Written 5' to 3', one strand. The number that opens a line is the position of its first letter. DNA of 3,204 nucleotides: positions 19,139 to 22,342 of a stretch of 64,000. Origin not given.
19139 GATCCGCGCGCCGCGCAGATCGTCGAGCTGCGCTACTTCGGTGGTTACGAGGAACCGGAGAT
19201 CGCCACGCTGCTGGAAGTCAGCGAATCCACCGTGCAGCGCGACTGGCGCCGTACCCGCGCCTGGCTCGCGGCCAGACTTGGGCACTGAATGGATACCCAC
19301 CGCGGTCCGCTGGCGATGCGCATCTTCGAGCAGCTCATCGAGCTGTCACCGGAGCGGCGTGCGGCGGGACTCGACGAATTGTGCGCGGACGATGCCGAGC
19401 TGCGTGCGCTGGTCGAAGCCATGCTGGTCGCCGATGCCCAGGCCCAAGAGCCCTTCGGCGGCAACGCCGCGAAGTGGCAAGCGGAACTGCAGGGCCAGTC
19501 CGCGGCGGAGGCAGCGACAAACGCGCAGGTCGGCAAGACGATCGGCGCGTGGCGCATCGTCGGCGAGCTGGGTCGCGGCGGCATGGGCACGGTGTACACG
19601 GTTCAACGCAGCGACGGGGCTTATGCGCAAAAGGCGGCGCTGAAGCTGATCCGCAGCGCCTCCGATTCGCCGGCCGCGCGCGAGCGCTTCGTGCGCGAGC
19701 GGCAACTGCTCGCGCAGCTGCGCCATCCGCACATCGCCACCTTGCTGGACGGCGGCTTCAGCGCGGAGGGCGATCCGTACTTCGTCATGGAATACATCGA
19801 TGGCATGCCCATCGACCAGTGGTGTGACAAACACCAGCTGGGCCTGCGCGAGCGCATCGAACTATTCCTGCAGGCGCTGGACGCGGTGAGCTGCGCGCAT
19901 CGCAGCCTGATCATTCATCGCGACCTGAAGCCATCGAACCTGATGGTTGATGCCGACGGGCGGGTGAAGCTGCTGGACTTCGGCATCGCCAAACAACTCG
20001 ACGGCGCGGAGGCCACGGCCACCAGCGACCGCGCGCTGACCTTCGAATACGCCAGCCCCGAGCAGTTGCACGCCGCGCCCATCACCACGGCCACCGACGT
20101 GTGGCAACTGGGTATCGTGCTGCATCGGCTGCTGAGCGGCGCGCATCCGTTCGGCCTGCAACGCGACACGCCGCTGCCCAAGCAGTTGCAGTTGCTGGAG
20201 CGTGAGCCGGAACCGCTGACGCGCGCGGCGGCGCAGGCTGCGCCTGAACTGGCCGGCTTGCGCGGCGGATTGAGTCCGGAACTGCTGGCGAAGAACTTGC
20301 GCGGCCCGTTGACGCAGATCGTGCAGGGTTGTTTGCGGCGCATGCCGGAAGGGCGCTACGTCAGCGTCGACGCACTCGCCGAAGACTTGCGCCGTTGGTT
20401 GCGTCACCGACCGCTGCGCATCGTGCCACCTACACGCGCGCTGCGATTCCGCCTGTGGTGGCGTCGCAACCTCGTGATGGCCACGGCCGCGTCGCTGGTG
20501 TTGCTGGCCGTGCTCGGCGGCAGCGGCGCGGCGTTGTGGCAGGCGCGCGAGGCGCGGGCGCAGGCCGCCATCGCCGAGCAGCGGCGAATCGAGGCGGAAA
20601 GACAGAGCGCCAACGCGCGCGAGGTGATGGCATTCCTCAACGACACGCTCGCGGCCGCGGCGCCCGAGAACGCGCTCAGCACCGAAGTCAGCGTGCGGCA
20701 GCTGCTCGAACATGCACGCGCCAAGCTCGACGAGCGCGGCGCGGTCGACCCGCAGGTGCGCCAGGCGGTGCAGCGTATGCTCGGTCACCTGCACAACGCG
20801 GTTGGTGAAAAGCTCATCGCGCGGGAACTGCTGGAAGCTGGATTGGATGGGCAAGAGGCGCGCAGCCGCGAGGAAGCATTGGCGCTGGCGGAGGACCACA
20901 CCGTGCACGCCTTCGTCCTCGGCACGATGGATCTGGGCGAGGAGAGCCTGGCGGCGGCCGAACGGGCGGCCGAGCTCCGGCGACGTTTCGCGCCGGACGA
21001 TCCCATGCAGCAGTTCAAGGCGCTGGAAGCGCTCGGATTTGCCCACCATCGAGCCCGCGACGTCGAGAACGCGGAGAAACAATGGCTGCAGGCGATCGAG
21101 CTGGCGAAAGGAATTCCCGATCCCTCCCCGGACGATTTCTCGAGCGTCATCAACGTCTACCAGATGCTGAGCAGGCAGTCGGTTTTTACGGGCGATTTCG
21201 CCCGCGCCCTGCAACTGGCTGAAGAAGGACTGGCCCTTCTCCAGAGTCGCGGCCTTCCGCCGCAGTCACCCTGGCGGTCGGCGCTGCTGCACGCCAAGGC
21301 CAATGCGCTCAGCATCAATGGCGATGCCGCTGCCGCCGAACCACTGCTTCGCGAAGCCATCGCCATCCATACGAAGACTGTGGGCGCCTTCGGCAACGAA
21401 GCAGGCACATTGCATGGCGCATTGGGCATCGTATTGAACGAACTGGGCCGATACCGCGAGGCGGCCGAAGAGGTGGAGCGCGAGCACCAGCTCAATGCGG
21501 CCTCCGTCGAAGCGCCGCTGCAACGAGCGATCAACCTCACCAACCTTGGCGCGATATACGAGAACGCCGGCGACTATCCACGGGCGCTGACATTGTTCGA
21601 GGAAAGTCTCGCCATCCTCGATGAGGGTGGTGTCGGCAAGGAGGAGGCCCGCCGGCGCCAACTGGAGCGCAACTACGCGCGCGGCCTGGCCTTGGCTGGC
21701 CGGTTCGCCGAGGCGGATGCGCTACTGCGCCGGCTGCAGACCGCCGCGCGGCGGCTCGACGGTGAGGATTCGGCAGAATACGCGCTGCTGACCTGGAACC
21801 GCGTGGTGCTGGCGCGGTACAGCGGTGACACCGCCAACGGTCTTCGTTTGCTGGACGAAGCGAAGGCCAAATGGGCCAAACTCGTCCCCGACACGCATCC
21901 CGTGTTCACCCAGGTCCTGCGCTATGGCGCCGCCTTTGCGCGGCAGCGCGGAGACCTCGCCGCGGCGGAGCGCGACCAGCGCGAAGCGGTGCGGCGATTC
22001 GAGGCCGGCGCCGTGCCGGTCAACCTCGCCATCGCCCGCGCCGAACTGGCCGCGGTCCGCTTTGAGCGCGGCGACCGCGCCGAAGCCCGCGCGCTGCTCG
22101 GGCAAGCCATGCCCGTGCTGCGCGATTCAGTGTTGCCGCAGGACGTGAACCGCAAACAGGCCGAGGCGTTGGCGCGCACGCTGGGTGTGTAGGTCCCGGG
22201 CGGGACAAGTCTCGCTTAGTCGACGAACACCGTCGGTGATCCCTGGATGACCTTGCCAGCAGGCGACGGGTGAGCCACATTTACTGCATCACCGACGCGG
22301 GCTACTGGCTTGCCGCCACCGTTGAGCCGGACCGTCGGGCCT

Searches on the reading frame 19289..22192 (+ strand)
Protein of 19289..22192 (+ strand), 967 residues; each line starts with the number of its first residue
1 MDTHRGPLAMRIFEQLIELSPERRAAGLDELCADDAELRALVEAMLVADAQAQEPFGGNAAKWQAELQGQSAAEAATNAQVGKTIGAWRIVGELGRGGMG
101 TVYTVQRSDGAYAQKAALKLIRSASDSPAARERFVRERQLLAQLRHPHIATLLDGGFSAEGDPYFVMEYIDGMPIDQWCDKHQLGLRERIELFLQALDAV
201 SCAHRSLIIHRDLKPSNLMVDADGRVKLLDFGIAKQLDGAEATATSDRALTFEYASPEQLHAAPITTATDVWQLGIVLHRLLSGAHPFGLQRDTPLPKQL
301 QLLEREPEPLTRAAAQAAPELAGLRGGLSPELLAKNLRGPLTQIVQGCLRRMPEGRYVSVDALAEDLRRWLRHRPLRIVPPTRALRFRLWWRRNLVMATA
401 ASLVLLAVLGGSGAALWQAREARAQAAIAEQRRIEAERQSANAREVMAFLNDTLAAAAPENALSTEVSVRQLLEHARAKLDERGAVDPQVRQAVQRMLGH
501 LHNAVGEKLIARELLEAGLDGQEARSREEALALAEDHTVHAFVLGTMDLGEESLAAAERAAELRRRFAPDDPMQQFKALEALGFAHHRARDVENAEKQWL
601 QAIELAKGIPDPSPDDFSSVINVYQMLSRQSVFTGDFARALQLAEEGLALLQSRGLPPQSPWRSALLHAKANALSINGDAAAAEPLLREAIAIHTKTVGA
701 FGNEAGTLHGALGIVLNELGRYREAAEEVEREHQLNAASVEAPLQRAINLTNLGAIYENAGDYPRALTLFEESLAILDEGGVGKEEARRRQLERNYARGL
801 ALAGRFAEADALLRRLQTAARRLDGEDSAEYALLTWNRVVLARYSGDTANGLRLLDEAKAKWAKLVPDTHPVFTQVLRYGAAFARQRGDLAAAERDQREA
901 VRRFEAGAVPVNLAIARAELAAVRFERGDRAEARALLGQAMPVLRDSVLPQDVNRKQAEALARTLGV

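Call 44: search_protein_families(library=pfam, proteins=[window:19289-22192:+], max_evalue=0.001)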
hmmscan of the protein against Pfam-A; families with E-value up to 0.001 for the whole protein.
window:19289-22192:+ (967 aa): 11 families
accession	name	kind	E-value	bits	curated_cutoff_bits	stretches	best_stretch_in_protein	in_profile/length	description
PF00069.31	Pkinase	-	8.5e-44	150.4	31.7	1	90-361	3-256/263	Protein kinase domain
PF07714.23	PK_Tyr_Ser-Thr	-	1.7e-29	103.4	23.1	1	92-308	5-225/258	Protein tyrosine and serine/threonine kinase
PF13424.12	TPR_12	-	1.2e-19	70.7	30.1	2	665-730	4-69/77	Tetratricopeptide repeat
PF13374.12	TPR_10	-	1.7e-13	50.5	27.5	0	750-776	5-31/42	Tetratricopeptide repeat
PF03109.22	ABC1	-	4e-07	29.9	22.9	1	164-239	144-219/244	ABC1 atypical kinase-like domain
PF14531.12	Kinase-like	-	4.4e-06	26.6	25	1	183-309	141-273/289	Kinase-like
PF00515.34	TPR_1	-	1.1e-05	25.5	27.8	0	750-776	4-30/34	Tetratricopeptide repeat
PF07719.23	TPR_2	-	2.8e-05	24.3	27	0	750-776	4-30/34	Tetratricopeptide repeat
PF04212.24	MIT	-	0.00016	22.1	30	0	744-794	1-51/66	MIT (microtubule interacting and transport) domain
PF06293.20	Kdo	-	0.00048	20.1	21.3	0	90-232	10-167/207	Lipopolysaccharide kinase (Kdo/WaaP) family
PF13176.12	TPR_7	-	0.00055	20.3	27.9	0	750-776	2-28/36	Tetratricopeptide repeat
